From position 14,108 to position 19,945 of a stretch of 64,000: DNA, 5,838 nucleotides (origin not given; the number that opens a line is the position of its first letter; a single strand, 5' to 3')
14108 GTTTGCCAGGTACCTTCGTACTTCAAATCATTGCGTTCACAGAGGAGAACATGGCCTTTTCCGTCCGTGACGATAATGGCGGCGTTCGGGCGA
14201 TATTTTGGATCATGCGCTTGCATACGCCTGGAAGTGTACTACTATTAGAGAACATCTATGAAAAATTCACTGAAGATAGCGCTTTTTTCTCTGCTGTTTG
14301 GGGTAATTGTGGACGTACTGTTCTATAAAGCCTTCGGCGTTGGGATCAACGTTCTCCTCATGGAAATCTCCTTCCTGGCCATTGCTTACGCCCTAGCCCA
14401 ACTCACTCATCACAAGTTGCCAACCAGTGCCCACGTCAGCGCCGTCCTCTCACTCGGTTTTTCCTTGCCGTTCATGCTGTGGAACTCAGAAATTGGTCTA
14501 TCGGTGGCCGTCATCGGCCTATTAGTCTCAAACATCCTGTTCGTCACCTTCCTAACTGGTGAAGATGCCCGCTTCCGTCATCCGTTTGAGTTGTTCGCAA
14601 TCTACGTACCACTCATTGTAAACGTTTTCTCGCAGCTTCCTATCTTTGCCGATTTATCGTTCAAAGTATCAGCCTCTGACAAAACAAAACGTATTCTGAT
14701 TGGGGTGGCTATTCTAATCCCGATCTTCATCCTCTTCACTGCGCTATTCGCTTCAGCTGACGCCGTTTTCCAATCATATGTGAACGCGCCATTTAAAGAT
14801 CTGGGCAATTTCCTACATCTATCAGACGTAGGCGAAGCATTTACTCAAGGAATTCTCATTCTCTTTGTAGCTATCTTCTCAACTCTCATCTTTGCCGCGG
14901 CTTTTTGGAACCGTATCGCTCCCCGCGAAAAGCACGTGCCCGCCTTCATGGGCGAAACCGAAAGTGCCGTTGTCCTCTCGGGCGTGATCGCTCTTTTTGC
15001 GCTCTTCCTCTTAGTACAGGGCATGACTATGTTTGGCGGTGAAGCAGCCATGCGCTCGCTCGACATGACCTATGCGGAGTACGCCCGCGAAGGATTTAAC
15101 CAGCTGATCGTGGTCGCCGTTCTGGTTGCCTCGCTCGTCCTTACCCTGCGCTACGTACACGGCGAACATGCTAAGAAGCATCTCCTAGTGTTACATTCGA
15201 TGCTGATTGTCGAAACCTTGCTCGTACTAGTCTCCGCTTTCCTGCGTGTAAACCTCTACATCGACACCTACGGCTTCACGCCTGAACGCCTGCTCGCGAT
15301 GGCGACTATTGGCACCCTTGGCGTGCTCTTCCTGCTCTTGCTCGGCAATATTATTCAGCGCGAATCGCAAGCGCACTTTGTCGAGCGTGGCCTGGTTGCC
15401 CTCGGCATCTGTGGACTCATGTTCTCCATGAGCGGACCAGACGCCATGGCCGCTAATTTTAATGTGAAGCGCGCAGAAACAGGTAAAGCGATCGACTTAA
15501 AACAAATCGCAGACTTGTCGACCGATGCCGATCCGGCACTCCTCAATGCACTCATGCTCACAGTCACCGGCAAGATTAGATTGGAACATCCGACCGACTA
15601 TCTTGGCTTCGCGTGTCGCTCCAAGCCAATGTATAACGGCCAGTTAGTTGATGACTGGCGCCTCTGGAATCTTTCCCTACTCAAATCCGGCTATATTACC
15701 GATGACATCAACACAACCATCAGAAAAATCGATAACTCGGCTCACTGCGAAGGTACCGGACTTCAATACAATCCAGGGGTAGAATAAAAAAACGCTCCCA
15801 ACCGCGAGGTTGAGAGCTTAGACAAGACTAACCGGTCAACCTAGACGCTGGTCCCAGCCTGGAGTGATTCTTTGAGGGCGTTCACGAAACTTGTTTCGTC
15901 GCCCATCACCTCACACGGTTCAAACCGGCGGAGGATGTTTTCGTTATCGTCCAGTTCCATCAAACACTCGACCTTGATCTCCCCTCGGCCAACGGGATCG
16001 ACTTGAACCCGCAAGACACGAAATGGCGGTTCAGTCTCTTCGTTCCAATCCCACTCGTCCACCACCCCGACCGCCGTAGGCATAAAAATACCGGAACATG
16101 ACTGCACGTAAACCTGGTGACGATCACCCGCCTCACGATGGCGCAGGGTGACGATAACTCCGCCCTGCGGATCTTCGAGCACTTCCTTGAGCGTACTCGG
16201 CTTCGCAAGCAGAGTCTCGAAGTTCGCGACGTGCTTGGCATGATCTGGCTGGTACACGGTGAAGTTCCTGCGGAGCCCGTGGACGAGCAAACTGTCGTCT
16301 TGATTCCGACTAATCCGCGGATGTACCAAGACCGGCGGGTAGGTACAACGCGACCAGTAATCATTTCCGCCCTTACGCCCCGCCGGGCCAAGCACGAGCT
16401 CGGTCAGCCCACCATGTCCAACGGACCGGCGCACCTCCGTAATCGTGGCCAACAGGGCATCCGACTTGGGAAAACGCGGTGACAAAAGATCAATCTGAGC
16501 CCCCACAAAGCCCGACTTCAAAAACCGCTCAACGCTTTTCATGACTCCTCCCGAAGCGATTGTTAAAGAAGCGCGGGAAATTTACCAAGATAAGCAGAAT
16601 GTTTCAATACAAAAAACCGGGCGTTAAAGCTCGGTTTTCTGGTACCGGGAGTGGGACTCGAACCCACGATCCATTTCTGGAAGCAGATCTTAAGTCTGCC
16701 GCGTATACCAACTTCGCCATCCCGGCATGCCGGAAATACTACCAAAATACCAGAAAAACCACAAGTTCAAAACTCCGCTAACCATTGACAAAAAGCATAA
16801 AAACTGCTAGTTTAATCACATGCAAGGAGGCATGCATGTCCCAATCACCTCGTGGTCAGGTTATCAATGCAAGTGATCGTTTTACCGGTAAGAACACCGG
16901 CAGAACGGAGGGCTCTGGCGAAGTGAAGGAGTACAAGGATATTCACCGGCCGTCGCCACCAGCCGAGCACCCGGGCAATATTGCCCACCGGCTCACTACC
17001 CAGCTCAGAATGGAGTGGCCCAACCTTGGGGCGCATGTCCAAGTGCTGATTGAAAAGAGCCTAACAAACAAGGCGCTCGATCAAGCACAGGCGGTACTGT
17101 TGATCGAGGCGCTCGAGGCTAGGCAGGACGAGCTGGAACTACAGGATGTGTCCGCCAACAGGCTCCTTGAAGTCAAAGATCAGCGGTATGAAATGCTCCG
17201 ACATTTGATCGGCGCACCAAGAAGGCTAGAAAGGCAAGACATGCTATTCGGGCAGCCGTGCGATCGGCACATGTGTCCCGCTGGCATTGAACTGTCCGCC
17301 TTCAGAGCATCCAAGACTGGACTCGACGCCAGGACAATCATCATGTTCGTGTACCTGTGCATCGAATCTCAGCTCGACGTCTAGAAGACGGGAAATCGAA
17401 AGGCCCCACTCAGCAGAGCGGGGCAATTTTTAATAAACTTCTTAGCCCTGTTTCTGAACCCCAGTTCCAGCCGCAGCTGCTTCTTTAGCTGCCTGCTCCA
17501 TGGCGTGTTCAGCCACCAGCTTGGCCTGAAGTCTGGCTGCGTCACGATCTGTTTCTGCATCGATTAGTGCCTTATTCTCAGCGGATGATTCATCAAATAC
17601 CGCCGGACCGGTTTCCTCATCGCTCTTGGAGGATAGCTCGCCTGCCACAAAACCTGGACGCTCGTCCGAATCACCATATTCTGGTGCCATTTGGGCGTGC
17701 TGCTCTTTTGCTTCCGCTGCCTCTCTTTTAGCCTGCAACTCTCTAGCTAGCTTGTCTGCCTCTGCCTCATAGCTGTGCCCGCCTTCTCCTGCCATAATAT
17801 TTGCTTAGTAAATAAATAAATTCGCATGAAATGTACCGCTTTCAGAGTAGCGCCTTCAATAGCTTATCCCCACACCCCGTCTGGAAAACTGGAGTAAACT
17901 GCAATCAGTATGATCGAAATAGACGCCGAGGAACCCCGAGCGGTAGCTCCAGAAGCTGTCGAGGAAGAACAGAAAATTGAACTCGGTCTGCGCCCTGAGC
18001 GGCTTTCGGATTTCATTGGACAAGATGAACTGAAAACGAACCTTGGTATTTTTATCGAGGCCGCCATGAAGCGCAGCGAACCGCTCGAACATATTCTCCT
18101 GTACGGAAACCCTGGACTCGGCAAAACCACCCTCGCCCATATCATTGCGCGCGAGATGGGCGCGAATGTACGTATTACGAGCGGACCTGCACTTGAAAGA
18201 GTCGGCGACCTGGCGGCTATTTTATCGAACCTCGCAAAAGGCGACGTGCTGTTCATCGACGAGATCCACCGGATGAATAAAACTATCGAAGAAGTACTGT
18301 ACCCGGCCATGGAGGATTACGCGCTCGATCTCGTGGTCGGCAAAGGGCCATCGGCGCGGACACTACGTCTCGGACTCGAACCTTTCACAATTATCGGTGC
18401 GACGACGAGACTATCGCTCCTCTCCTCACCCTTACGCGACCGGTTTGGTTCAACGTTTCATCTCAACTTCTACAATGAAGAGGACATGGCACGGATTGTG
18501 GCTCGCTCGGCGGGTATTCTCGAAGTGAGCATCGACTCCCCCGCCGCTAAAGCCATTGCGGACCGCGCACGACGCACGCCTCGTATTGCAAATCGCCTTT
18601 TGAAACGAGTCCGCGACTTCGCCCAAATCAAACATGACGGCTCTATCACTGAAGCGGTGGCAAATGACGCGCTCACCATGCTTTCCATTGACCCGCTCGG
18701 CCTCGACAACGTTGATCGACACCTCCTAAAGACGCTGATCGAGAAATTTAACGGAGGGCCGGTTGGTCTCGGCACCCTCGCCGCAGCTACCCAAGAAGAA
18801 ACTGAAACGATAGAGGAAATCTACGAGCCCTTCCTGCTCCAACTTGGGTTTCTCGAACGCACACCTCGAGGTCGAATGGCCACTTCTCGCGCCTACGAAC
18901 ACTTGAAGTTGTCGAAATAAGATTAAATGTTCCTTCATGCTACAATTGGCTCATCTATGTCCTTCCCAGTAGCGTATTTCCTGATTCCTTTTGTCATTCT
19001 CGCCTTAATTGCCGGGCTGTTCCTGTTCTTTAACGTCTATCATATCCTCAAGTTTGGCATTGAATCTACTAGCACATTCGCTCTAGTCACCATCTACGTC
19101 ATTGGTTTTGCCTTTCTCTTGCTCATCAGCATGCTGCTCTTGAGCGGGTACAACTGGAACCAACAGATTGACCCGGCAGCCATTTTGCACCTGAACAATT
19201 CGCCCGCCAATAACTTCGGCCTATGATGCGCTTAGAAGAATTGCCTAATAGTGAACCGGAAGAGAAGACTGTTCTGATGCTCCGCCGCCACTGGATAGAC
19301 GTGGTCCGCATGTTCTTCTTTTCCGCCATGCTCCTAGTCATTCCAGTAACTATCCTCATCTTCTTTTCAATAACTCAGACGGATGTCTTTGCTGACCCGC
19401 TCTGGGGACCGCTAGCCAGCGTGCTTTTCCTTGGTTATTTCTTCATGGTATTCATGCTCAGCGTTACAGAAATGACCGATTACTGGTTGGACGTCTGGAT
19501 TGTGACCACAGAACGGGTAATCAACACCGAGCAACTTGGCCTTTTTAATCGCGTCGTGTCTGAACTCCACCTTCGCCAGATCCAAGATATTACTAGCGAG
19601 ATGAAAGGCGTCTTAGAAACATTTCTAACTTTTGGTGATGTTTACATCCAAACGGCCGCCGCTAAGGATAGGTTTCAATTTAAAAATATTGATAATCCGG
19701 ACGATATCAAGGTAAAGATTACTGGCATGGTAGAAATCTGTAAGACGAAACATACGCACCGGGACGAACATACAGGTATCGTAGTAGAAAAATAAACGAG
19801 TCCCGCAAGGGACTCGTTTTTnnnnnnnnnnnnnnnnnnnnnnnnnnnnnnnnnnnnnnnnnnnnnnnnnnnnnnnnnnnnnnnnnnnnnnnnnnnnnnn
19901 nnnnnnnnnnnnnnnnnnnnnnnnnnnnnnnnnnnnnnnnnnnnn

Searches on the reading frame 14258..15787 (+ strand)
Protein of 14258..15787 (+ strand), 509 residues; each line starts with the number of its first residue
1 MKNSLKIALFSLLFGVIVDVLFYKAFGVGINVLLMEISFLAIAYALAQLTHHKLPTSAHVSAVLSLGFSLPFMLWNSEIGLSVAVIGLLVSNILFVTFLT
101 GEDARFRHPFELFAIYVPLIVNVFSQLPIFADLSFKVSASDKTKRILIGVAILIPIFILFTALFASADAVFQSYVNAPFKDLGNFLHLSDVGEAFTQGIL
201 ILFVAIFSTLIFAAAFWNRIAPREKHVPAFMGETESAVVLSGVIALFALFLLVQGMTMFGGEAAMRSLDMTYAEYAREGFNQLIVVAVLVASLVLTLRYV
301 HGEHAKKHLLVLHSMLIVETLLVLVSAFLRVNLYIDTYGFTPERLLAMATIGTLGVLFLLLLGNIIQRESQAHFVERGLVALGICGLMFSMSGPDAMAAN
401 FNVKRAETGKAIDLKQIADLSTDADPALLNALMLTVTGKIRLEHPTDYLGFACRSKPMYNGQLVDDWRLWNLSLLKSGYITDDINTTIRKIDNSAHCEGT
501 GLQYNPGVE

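Call 8: search_protein_families(library=pfam, proteins=[window:14258-15787:+], max_evalue=0.00001)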
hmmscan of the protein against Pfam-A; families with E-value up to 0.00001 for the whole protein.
window:14258-15787:+ (509 aa): 1 family
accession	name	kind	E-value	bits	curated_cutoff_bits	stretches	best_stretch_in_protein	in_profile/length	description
PF13687.11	DUF4153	-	4.8e-64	217.3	27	1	64-430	3-372/373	Domain of unknown function (DUF4153)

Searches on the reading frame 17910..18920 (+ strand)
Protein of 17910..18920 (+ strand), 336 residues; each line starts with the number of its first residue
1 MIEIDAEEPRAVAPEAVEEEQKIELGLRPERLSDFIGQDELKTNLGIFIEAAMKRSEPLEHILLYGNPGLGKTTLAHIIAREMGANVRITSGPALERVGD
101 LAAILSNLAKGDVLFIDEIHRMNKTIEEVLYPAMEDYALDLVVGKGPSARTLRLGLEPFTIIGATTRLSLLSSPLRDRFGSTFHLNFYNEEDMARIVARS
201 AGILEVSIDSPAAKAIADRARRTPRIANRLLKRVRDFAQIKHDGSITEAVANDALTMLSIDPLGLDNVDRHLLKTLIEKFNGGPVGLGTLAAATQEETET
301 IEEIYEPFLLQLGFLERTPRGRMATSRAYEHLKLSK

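Call 7: search_protein_families(library=pfam, proteins=[window:17910-18920:+], max_evalue=0.01)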
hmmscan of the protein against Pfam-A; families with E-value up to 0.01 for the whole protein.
window:17910-18920:+ (336 aa): 20 families
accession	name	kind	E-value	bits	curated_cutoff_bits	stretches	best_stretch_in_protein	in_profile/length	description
PF05496.18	RuvB_N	-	3.3e-76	254.9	27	1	27-185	1-159/159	Holliday junction DNA helicase RuvB P-loop domain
PF17864.7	AAA_lid_4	-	8.5e-29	99.6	27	1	188-261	1-74/74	RuvB AAA lid domain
PF05491.19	RuvB_C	-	6.2e-26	90.6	24.7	1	263-333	2-72/72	RuvB C-terminal winged helix domain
PF00004.35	AAA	-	7.6e-22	78.6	21.2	1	62-185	1-129/131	ATPase family associated with various cellular activities (AAA)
PF07728.20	AAA_5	-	1.4e-10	41.8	22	1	61-179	1-139/139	AAA domain (dynein-related subfamily)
PF13191.12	AAA_16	-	1.2e-05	26.4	32.6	1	45-96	12-62/167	AAA ATPase domain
PF05673.19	DUF815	-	2.2e-05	24.2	23.8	1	30-118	25-115/249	Protein of unknown function (DUF815)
PF06068.19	TIP49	-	4.7e-05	23.2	23.8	1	33-90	24-81/347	TIP49 P-loop domain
PF20720.3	nSTAND3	-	9.1e-05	22.6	27.2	1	50-117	8-72/155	Novel STAND NTPase 3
PF01078.27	Mg_chelatase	-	0.00015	21.7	20.3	0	60-80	23-43/207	Magnesium chelatase, subunit ChlI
PF00910.28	RNA_helicase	-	0.00023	22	21.5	1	62-135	1-76/105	RNA helicase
PF00493.29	MCM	-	0.00032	20.3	23.3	0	61-138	59-149/224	MCM P-loop domain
PF14532.12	Sigma54_activ_2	-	0.00038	21.2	25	1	62-131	24-90/138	Sigma-54 interaction domain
PF00158.32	Sigma54_activat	-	0.00043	20.4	20.2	0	107-141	90-124/168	Sigma-54 interaction domain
PF07726.17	AAA_3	-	0.0005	20.4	27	0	61-88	1-28/131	ATPase family associated with various cellular activities (AAA)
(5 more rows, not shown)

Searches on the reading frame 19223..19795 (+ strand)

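Call 7: search_protein_families(library=pfam, proteins=[window:19223-19795:+], max_evalue=0.01)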
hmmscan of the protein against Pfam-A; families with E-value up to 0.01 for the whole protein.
window:19223-19795:+ (190 aa): 2 families
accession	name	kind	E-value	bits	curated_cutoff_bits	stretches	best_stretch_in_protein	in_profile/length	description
PF03703.20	bPH_2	-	5.1e-05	23.9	22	1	92-163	5-75/78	Bacterial PH domain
PF03772.21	Competence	-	0.0075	16.1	23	1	29-95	157-219/270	Competence protein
